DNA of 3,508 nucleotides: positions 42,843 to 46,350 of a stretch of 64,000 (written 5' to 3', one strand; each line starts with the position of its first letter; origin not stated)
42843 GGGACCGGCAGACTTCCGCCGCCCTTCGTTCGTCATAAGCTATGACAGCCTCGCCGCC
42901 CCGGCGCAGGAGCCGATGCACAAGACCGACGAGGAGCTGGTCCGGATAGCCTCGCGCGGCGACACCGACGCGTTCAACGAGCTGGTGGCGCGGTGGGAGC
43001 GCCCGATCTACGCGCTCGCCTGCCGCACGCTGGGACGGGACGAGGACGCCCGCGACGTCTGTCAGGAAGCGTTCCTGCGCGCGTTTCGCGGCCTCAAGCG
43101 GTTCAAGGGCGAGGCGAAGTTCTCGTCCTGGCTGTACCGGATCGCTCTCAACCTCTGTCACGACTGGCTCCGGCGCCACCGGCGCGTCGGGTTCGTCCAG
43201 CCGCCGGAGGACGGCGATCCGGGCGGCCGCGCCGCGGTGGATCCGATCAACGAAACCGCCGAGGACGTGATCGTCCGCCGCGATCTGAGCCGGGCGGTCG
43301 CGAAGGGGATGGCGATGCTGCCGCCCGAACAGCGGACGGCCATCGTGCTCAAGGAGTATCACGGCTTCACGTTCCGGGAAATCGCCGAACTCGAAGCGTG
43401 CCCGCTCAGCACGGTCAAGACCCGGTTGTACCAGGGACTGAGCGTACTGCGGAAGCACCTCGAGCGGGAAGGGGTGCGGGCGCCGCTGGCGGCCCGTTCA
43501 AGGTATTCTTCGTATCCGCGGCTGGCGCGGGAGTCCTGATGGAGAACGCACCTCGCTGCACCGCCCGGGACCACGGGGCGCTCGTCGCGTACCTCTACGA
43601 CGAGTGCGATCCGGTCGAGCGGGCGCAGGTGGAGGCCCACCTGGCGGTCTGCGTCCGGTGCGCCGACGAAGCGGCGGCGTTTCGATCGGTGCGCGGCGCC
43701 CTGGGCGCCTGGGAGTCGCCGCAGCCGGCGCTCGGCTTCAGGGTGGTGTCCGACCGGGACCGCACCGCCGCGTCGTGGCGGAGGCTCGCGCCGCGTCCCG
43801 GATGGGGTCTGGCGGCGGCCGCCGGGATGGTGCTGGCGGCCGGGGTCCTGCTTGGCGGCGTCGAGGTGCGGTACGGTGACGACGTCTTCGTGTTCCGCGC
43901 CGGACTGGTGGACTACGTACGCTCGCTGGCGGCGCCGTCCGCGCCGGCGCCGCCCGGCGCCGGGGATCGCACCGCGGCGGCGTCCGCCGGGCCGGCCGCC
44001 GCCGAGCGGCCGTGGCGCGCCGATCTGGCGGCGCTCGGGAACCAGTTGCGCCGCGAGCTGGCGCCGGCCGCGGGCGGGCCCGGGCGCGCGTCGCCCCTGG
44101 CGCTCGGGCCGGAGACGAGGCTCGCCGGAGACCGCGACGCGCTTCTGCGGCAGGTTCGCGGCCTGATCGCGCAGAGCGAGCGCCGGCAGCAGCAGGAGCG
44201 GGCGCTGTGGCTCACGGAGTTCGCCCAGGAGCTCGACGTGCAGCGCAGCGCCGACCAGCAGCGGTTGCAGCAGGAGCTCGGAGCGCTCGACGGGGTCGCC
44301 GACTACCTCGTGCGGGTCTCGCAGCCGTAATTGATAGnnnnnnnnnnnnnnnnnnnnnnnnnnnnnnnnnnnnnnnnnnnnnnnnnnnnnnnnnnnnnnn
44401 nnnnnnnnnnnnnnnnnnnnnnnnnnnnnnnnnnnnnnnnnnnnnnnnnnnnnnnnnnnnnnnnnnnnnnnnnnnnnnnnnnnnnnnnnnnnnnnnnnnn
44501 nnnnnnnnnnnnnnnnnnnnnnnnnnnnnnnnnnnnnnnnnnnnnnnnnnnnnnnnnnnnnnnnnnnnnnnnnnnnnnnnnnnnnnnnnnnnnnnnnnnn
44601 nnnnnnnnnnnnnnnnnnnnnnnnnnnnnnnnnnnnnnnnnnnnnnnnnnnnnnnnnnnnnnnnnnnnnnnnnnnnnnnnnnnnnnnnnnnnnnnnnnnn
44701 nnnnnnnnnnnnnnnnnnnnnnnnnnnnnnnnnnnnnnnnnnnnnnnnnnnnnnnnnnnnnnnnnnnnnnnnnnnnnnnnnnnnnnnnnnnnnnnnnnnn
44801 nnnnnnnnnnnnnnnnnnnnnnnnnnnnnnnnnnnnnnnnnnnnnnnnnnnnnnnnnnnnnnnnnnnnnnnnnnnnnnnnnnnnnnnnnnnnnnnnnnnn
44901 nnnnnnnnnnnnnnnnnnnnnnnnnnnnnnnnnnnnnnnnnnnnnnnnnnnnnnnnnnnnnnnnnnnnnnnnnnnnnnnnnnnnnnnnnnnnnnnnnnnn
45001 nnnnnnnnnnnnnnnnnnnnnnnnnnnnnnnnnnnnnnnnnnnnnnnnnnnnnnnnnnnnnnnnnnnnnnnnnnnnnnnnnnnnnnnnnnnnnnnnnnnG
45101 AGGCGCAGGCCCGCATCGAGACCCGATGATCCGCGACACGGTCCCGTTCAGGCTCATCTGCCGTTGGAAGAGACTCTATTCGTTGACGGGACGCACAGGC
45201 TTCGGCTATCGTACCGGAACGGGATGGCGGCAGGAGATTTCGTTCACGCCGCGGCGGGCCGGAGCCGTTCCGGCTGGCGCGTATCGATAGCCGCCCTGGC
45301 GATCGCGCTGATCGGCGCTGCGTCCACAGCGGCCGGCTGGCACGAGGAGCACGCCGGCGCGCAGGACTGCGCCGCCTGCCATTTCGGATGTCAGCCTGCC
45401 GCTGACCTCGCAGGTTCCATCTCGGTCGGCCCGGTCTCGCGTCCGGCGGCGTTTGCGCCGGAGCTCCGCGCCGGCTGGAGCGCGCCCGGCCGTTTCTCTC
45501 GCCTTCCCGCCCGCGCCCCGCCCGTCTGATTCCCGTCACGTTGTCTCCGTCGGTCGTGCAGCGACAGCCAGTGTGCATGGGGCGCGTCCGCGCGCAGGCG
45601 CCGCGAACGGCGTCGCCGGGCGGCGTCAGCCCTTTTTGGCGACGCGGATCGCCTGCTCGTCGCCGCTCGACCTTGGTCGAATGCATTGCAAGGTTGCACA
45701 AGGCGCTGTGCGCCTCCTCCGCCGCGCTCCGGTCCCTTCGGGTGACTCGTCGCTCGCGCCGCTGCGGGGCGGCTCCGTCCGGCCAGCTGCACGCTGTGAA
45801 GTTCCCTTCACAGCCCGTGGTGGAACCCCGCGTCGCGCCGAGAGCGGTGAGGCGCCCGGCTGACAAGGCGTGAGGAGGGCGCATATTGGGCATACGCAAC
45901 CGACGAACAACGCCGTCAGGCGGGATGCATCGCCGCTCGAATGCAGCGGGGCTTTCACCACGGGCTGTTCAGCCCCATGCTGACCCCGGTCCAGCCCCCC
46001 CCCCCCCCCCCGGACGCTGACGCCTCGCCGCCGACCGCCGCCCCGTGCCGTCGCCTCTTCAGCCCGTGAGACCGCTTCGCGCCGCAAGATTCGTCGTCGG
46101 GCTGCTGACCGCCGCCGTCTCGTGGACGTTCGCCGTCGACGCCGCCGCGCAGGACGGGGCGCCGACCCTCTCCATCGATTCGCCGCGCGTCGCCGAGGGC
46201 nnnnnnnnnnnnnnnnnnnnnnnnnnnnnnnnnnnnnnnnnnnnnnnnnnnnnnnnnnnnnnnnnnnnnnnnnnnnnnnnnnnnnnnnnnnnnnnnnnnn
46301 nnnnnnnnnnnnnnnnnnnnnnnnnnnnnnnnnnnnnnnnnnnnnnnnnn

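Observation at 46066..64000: Giant (>5,978 aa, still open) secreted mosaic of Calx-beta, Calx-like B modules, cadherin-like and PKD-like domains, invisible in the ORF track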

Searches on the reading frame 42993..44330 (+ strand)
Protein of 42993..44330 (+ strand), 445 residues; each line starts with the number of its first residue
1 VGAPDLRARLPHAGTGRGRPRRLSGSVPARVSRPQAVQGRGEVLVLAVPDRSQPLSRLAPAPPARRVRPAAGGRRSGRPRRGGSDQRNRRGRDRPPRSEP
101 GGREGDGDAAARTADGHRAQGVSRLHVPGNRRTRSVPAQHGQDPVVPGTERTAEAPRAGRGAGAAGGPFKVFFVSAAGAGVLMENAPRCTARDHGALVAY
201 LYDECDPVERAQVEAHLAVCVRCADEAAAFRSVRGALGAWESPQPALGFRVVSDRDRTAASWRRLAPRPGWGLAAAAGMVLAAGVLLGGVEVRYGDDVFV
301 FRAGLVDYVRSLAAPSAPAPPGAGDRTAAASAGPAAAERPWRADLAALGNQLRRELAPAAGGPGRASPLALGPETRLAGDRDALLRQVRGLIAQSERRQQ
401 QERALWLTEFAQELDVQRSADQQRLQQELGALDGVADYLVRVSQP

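Call 8: search_protein_families(library=pfam, proteins=[window:42993-44330:+], max_evalue=0.001)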
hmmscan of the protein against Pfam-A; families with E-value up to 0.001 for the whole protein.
window:42993-44330:+ (445 aa): 1 family
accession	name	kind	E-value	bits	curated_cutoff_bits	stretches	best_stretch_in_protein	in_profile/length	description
PF13490.11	zf-HC2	-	7.2e-08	32.8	22.2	1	196-224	7-35/35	Putative zinc-finger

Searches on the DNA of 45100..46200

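Call 94: search_rna_families(source=window, start=45100, end=46200, threshold=evalue, max_evalue=1)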
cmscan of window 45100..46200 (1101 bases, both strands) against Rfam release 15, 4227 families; matches with E-value up to 1: 0.
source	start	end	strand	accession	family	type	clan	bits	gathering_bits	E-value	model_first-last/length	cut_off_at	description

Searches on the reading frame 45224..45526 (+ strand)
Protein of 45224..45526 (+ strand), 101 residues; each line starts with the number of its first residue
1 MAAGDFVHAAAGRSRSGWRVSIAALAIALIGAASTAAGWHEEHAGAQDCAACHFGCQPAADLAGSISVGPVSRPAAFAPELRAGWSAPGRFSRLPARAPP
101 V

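Call 81: find_encoding_contigs(protein=window:45224-45526:+, flank=3000, max_places=10)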
Protein seq(101 aa) (101 aa): 2 contigs read that carry it; 2 places shown.
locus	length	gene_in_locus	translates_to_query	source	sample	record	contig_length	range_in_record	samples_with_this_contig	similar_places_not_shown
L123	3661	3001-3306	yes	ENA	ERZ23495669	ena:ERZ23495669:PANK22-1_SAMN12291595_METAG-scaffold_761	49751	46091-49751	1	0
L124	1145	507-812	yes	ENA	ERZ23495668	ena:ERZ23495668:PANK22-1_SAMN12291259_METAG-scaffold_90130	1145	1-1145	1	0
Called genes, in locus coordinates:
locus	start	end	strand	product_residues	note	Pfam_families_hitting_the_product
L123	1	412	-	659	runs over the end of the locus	PF00005:ABC_tran, PF02463:SMC_N (faint), PF13555:AAA_29 (faint), PF13304:AAA_21 (faint), PF13401:AAA_22 (faint), PF12848:ABC_tran_Xtn, PF00005:ABC_tran, PF16326:ABC_tran_CTD, +2 more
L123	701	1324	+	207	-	PF04542:Sigma70_r2, PF08281:Sigma70_r4_2, PF04545:Sigma70_r4 (weak)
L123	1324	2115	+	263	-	PF13490:zf-HC2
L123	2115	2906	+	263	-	-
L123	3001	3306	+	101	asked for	-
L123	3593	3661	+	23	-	?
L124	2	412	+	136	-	?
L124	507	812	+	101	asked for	-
